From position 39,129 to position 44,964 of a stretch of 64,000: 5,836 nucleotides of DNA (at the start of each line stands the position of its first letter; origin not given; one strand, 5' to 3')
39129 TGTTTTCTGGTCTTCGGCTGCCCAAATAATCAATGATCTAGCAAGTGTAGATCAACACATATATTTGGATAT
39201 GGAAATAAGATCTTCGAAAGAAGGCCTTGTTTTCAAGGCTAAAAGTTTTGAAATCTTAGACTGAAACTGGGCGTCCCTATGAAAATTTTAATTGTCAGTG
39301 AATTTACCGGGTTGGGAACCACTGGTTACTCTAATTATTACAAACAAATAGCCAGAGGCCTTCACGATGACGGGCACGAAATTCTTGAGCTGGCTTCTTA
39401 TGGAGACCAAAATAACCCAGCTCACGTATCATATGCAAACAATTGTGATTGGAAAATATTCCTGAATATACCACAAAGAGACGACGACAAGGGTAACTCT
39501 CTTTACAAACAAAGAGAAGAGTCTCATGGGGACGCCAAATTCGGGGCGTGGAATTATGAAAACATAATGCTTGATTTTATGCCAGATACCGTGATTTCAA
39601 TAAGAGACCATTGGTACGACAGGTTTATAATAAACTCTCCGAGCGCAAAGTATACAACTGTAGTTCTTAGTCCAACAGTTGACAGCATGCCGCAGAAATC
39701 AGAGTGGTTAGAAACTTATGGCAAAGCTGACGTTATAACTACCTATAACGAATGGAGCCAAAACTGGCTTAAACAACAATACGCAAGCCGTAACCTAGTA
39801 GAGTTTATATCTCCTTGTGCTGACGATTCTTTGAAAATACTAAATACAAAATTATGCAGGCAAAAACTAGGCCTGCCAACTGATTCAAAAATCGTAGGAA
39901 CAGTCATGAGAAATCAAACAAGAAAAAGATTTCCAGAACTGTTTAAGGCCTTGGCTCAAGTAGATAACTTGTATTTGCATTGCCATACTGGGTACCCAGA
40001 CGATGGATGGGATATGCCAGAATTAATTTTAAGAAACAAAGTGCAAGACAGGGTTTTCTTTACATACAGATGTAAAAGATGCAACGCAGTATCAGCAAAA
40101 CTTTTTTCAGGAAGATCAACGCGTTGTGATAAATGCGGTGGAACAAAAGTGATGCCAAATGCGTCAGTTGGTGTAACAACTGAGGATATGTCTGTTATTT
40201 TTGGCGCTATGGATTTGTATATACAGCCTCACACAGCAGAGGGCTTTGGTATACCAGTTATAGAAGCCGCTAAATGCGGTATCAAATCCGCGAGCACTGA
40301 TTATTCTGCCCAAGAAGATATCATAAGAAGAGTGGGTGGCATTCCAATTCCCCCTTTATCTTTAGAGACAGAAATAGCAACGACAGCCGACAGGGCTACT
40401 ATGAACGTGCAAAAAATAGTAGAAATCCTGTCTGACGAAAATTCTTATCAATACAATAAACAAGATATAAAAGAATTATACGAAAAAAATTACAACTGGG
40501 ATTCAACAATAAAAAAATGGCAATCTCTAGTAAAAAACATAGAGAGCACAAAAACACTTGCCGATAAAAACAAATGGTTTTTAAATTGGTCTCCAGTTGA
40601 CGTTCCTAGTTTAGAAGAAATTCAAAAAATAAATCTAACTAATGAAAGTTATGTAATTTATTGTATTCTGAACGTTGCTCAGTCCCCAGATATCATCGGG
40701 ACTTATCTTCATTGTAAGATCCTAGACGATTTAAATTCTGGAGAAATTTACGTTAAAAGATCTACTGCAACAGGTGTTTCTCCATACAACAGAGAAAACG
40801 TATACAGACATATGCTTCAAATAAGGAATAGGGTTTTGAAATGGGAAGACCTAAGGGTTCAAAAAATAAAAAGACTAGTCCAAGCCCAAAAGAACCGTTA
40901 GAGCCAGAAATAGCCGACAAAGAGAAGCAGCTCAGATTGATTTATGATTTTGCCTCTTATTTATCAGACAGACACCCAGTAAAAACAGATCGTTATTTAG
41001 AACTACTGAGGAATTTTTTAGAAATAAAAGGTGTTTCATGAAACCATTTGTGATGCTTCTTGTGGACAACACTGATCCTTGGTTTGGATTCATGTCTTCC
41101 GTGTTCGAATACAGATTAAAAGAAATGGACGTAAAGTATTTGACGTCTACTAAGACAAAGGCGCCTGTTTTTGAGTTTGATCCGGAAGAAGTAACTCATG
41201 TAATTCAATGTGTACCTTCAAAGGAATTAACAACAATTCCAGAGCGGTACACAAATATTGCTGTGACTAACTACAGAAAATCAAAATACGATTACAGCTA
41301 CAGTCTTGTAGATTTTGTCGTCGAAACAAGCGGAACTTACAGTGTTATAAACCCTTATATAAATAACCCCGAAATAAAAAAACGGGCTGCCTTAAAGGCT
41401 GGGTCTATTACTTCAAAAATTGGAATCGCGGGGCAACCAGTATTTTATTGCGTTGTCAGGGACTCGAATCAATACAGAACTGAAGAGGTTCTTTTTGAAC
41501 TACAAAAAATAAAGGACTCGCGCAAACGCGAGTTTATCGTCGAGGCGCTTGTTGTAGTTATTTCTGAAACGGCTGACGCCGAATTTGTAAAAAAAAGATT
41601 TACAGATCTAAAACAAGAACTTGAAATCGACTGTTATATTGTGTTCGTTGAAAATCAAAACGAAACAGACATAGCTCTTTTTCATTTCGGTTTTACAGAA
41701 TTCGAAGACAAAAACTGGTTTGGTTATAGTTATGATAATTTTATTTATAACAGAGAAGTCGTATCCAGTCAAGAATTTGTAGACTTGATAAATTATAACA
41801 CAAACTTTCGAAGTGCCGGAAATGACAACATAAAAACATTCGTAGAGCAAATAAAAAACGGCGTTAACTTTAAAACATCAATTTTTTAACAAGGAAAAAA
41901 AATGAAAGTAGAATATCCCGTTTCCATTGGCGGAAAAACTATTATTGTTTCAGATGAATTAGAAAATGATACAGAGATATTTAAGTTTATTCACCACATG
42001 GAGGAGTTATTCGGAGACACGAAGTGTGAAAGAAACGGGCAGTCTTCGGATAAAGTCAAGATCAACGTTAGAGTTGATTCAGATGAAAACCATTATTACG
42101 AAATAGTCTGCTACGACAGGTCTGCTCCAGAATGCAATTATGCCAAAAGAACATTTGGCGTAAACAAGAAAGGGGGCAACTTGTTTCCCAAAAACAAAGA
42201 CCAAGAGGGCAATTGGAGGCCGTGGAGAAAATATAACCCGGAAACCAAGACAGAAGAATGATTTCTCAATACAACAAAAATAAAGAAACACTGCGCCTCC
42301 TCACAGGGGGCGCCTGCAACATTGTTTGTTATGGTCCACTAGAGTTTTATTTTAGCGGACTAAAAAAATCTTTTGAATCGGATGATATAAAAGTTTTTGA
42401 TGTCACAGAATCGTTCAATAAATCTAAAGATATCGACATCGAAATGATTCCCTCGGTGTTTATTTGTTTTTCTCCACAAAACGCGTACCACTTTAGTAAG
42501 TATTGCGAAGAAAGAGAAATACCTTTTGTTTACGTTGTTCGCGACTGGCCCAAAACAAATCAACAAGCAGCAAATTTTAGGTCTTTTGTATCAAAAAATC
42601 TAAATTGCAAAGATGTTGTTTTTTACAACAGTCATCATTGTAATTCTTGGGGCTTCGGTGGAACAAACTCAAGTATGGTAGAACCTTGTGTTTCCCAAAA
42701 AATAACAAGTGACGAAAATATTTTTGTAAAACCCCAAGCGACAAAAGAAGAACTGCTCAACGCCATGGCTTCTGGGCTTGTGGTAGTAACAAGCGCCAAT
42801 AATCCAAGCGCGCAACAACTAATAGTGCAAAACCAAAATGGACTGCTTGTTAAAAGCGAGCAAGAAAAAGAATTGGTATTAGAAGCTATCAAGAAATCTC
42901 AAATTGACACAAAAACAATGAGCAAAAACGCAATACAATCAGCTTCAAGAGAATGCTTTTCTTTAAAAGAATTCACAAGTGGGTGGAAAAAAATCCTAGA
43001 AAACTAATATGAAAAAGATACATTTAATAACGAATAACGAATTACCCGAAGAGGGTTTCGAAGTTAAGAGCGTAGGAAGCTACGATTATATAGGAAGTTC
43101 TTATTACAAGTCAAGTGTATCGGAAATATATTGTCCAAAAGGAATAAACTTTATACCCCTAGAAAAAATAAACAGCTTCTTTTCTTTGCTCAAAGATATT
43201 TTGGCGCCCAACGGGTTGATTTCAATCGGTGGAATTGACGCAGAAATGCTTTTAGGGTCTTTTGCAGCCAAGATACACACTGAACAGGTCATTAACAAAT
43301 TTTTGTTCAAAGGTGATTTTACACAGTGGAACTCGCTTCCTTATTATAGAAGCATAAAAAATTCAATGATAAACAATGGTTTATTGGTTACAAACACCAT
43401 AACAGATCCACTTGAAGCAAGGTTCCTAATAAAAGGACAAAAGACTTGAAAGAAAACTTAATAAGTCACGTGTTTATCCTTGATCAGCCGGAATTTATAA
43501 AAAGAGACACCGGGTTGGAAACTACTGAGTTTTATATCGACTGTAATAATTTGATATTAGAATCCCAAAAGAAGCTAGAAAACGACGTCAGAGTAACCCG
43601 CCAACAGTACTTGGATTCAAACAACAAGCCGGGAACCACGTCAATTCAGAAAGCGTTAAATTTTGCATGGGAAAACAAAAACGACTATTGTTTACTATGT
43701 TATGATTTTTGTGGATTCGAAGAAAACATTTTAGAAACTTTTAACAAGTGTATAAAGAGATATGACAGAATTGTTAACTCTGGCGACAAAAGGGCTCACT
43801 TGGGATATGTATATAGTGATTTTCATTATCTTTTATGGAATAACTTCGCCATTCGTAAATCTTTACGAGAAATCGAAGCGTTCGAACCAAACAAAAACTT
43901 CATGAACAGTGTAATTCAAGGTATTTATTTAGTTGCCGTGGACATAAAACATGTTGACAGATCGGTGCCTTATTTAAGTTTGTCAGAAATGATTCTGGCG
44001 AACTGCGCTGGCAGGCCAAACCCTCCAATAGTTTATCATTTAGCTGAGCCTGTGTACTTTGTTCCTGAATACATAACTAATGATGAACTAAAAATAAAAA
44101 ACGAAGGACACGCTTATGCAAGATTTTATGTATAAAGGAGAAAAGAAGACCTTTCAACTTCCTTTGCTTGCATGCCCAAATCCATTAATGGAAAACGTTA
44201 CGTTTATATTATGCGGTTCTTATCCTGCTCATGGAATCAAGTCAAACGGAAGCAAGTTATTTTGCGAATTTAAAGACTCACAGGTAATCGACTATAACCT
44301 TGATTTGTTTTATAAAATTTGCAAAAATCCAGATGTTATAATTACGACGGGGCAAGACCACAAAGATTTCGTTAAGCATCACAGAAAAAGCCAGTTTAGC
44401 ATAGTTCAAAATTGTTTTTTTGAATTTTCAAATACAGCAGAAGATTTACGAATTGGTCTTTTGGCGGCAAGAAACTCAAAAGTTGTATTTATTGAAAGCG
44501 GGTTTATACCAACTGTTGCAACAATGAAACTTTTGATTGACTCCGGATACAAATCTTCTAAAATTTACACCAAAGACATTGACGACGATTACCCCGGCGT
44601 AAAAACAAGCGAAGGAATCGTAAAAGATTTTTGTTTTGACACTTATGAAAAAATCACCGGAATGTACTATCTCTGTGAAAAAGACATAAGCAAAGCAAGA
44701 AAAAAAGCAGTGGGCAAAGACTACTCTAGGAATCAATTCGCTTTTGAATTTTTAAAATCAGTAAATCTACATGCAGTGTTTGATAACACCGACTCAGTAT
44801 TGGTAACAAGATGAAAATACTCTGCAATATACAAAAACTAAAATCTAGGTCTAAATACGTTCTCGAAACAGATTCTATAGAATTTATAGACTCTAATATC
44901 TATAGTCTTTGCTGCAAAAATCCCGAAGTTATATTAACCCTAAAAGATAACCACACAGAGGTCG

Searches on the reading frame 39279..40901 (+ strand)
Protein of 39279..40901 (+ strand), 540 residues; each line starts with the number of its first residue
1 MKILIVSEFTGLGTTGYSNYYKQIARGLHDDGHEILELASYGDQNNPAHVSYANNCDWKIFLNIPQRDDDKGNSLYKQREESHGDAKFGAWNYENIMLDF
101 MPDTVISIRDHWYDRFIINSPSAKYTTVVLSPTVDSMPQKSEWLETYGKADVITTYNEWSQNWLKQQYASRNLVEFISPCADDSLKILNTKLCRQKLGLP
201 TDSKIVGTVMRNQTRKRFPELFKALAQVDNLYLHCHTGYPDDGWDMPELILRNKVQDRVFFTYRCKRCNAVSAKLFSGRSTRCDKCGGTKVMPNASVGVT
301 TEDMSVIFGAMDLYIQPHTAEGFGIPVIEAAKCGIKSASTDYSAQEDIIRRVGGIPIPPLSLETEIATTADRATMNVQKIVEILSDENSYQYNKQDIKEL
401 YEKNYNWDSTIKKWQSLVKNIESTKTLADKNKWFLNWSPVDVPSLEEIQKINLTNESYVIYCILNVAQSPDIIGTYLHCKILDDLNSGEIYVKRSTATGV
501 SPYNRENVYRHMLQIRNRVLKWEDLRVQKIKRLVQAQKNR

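Call 15: search_protein_families(library=pfam, proteins=[window:39279-40901:+], max_evalue=0.001)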
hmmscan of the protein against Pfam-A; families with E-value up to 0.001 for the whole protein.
window:39279-40901:+ (540 aa): 2 families
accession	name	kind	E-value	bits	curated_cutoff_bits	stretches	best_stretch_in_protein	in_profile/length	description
PF00534.26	Glycos_transf_1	-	9.5e-09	35.5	26.4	1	301-353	83-135/172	Glycosyl transferases group 1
PF13692.12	Glyco_trans_1_4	-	7.5e-06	26.7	27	1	300-368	67-134/142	Glycosyl transferases group 1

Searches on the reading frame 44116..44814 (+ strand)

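Call 11: search_protein_families(library=phrogs, proteins=[window:44116-44814:+], max_evalue=0.001)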
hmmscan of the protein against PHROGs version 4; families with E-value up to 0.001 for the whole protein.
window:44116-44814:+ (232 aa): 0 families

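Call 12: search_protein_families(library=pfam, proteins=[window:44116-44814:+], max_evalue=0.01)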
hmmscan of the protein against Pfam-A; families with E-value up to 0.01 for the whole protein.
window:44116-44814:+ (232 aa): 0 families

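Call 88: search_protein_families(library=ncbifam, proteins=[window:44116-44814:+], max_evalue=0.01)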
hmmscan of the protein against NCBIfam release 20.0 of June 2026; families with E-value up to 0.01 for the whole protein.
window:44116-44814:+ (232 aa): 1 family
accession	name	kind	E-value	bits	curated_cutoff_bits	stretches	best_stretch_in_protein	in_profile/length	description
TIGR03310.1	matur_MocA_YgfJ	equivalog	0.0031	17.5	186.45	1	46-136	16-105/188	molybdenum cofactor cytidylyltransferase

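Call 89: search_protein_families(library=padloc, proteins=[window:44116-44814:+], max_evalue=0.01)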
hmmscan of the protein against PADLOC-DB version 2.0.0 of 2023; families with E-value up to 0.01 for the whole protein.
window:44116-44814:+ (232 aa): 0 families
